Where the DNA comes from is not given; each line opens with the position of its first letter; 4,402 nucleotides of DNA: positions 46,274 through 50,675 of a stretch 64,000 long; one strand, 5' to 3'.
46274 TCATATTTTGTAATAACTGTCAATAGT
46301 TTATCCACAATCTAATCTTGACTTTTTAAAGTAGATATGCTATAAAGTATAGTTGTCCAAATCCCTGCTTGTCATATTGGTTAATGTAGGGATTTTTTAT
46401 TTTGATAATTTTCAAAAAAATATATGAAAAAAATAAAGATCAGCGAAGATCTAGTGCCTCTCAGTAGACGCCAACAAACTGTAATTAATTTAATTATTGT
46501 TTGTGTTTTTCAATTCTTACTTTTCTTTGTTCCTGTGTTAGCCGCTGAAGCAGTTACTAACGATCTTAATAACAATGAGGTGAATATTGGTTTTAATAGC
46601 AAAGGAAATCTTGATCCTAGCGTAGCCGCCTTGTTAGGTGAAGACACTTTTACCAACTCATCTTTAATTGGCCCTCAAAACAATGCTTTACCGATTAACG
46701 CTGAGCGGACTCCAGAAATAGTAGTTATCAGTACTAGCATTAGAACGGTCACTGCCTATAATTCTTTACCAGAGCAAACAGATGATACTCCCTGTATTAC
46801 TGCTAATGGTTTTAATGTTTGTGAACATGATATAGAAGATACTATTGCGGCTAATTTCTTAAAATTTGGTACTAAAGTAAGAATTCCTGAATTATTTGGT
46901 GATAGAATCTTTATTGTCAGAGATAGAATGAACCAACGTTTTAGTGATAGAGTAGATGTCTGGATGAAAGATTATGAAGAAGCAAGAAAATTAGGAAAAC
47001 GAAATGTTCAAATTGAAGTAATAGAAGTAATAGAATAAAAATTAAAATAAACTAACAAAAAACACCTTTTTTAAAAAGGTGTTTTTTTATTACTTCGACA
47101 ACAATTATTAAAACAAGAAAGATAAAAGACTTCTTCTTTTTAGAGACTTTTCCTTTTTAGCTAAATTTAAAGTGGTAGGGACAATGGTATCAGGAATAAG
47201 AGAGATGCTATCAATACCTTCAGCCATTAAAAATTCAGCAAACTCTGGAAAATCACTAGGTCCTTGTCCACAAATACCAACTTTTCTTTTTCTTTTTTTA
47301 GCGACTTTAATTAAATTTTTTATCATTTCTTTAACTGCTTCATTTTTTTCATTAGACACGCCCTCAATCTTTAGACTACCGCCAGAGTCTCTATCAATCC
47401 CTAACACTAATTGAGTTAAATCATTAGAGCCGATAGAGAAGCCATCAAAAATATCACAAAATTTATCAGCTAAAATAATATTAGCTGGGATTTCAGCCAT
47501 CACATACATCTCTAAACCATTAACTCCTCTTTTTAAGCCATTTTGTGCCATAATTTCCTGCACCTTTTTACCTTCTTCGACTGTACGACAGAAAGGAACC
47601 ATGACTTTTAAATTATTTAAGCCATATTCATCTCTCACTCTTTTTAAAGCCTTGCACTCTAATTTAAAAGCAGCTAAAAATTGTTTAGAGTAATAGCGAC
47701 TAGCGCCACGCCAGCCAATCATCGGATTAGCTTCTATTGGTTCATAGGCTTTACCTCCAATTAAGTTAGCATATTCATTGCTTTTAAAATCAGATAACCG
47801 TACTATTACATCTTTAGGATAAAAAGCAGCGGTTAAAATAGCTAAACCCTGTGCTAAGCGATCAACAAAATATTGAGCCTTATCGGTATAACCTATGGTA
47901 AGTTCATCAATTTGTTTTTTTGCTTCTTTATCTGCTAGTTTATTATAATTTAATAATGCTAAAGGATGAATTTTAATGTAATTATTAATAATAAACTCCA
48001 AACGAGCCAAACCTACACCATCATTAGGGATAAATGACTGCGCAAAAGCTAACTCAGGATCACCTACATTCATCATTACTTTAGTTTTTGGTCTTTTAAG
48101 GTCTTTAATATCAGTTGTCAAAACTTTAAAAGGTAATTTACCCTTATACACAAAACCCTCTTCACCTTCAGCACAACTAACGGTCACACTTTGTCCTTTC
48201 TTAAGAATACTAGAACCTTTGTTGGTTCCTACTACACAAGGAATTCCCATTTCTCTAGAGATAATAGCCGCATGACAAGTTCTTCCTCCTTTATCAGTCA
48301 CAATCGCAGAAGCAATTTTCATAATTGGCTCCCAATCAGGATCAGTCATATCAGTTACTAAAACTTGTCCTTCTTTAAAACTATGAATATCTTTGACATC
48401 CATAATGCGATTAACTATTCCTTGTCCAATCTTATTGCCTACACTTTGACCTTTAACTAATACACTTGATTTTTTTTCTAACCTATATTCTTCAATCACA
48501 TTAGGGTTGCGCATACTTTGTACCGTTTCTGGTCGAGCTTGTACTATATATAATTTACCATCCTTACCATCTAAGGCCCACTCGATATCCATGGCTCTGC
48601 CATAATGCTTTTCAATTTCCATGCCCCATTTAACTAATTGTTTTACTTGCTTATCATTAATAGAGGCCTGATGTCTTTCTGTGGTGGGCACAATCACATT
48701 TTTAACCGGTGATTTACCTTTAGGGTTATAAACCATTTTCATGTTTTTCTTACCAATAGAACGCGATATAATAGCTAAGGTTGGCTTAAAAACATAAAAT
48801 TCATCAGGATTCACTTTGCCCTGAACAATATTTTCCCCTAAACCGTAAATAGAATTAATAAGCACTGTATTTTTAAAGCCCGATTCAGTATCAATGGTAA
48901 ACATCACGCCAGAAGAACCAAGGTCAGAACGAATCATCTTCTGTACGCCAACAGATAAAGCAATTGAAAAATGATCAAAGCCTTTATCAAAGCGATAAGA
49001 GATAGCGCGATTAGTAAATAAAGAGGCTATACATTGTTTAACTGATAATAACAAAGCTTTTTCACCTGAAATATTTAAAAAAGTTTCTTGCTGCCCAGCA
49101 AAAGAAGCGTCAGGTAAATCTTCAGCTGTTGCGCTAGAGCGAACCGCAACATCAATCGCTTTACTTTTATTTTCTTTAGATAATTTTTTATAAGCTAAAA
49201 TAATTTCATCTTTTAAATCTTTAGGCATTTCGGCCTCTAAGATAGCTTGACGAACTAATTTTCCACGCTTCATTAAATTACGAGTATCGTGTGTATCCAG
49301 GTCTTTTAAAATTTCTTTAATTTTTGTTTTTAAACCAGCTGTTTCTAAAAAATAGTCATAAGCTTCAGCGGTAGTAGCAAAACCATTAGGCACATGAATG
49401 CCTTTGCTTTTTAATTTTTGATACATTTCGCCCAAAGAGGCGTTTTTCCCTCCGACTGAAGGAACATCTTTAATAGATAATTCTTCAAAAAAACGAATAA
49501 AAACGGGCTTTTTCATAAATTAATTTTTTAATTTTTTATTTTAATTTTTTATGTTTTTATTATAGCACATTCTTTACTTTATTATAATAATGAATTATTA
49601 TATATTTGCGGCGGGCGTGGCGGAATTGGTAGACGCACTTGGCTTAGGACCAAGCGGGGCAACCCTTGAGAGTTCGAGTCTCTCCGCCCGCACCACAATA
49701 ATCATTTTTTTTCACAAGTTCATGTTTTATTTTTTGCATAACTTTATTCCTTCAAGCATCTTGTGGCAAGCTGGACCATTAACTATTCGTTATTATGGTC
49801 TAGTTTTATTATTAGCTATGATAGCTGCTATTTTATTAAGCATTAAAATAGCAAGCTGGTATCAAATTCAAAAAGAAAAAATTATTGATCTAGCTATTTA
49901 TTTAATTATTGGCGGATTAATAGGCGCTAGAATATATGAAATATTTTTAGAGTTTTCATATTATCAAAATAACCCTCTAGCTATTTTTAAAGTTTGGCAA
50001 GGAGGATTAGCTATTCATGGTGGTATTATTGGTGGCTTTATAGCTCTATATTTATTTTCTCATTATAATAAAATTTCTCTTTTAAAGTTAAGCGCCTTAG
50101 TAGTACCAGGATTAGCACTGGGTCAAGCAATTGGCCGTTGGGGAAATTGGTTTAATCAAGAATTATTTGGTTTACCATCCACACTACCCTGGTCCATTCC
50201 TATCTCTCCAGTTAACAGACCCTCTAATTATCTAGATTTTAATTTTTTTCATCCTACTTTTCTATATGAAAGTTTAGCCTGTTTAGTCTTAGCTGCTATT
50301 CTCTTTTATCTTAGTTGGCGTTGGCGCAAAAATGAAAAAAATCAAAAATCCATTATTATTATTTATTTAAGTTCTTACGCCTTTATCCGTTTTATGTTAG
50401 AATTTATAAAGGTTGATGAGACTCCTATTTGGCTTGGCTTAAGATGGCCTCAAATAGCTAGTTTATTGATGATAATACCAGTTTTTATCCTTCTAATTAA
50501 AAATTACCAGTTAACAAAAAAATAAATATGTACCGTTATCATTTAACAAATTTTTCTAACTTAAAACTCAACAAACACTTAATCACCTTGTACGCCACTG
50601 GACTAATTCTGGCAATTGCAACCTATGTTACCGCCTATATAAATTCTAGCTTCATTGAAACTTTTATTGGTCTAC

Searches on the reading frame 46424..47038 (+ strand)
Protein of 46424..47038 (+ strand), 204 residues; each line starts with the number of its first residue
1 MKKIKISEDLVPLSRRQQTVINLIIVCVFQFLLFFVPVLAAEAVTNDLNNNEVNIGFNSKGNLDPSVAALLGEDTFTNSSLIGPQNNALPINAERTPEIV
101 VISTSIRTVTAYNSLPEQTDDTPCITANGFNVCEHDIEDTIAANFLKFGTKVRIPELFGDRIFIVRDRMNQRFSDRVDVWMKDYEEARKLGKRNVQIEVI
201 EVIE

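Call 7: search_protein_families(library=pfam, proteins=[window:46424-47038:+], max_evalue=0.001)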
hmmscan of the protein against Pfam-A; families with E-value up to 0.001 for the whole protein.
window:46424-47038:+ (204 aa): 0 families

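Call 17: search_protein_families(library=pfam, proteins=[window:46424-47038:+], max_evalue=1)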
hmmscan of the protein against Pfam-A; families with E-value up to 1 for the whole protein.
window:46424-47038:+ (204 aa): 0 families

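Call 32: search_solved_structures(query=window:46424-47038:+, max_evalue=10, show_alignments=2)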
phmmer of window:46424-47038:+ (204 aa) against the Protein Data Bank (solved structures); distinct sequences matched with E-value up to 10: 5.
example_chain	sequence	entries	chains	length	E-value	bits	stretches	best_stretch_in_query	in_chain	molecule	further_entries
7wp3_A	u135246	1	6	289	0.24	14.1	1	125-181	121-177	Proliferating cell nuclear antigen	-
5h0t_A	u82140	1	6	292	0.24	14.1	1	125-181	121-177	Proliferating cell nuclear antigen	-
5hac_A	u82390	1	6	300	0.26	14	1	125-181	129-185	Proliferating cell nuclear antigen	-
6j0j_A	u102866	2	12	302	0.26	14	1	125-181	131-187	Proliferating cell nuclear antigen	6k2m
5cfk_A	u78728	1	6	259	0.27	13.9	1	125-181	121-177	Proliferating cell nuclear antigen,Proliferating cell nuclear antigen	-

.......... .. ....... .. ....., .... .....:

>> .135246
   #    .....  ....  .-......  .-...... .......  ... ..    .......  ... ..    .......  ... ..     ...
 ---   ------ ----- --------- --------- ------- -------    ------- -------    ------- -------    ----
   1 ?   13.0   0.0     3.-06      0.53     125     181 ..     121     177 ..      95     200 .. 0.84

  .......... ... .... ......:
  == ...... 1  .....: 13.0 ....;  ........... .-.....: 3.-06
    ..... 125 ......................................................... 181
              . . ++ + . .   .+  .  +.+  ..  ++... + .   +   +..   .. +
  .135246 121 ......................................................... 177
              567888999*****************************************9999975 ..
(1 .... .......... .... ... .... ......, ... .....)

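Call 34: find_homologous_proteins(query=window:46424-47038:+)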
Query window:46424-47038:+ (204 aa): 1763 proteins with E <= 0.001 among 1971 candidates; the best 120 are listed.
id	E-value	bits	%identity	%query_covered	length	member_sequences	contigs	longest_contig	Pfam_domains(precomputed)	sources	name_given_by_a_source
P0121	8.7e-126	435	98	100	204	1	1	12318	-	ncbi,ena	-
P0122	3.2e-125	433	98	100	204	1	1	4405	-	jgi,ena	-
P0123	7.9e-125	432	98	100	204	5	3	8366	-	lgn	-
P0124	6.6e-91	321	73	100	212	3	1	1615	-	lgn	-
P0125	9.1e-91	321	73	100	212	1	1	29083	-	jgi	jgi:3D (Asp-Asp-Asp) domain-containing protein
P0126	2.0e-89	316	72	100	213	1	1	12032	-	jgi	-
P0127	5.1e-89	315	71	100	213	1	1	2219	-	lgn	-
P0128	1.5e-86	307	69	100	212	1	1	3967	-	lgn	-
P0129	2.6e-84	299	70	95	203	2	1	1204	-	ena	-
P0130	3.8e-84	299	66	100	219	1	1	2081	-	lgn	-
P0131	5.1e-84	299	66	100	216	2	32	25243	-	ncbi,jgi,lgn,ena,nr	ncbi:MAG: hypothetical protein EOM88_02920 [Clostridia bacterium]|nr:hypothetical protein [Clostridi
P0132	6.0e-83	295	64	100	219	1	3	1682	-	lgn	-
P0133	2.8e-82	293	63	100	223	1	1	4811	-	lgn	-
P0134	6.0e-81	289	68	100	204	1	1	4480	-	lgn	-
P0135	6.5e-80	285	65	100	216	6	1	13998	-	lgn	-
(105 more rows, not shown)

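Call 37: search_solved_structures(query=A2, max_evalue=10, show_alignments=2)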
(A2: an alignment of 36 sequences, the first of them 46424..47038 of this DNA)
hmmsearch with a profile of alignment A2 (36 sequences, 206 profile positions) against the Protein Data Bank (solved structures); distinct sequences matched with E-value up to 10: 2.
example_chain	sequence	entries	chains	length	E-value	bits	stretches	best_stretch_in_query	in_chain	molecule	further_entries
7wr4_A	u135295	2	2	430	0.09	15.7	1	5-68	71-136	OspC3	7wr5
7wr3_A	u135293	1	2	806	0.5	13.3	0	5-68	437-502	MBP-fused OspC3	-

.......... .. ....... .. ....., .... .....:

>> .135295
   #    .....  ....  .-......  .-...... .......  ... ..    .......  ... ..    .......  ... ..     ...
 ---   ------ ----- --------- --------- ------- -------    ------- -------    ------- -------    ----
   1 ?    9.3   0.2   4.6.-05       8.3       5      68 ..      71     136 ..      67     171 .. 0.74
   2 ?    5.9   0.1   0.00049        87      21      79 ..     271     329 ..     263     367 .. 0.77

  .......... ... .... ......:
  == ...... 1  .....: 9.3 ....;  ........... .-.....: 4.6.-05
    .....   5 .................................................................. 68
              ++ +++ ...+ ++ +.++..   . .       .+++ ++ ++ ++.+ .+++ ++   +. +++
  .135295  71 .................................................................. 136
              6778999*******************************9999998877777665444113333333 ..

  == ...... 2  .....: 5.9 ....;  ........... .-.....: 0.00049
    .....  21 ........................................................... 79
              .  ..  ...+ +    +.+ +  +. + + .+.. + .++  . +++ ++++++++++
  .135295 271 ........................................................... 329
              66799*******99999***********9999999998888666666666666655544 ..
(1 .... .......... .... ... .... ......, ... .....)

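Call 83: predict_structure(alignment_id=A2)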
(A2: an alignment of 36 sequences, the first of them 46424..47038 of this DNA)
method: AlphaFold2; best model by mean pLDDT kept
length: 204 residues; sequences in the alignment: 36
mean_pLDDT: 74.3   pTM: 0.49
mean pLDDT of the five models: 74.3, 73.9, 73.4, 72.1, 71.5
residues with pLDDT >= 90: 69; 70-90: 60; 50-70: 34; < 50: 41
segments of 3 or more residues with pLDDT < 50: 50-64, 70-90
pLDDT, mean of each block of 10 residues (from residue 1): 56 84 96 92 71 41 48 40 43 75 95 59 73 76 93 93 89 87 75 93 90
secondary structure, 60 per line:
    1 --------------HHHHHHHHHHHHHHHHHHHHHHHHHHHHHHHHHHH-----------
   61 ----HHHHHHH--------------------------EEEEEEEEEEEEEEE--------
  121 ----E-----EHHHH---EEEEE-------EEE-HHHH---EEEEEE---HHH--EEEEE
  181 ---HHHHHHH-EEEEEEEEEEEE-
elements in order: H15-49 H65-71 E98-112 H132-135 E139-143 E151-153 H155-158 E162-167 E176-180 H184-190 E192-203

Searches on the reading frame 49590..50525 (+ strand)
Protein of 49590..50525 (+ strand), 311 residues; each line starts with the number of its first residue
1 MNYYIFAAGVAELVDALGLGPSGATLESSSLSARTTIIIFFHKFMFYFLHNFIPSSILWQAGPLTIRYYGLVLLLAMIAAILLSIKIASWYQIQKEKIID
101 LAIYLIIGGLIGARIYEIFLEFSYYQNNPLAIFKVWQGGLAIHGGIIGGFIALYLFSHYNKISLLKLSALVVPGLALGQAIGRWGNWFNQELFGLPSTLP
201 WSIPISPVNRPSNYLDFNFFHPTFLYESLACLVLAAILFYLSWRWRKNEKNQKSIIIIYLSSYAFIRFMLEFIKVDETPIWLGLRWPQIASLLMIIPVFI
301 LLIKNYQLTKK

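Call 7: search_protein_families(library=pfam, proteins=[window:49590-50525:+], max_evalue=0.001)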
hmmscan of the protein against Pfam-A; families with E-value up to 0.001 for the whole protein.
window:49590-50525:+ (311 aa): 1 family
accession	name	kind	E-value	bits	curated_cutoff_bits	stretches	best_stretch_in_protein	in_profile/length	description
PF01790.23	LGT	-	6.4e-67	225.8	24.9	1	57-303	2-239/240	Prolipoprotein diacylglyceryl transferase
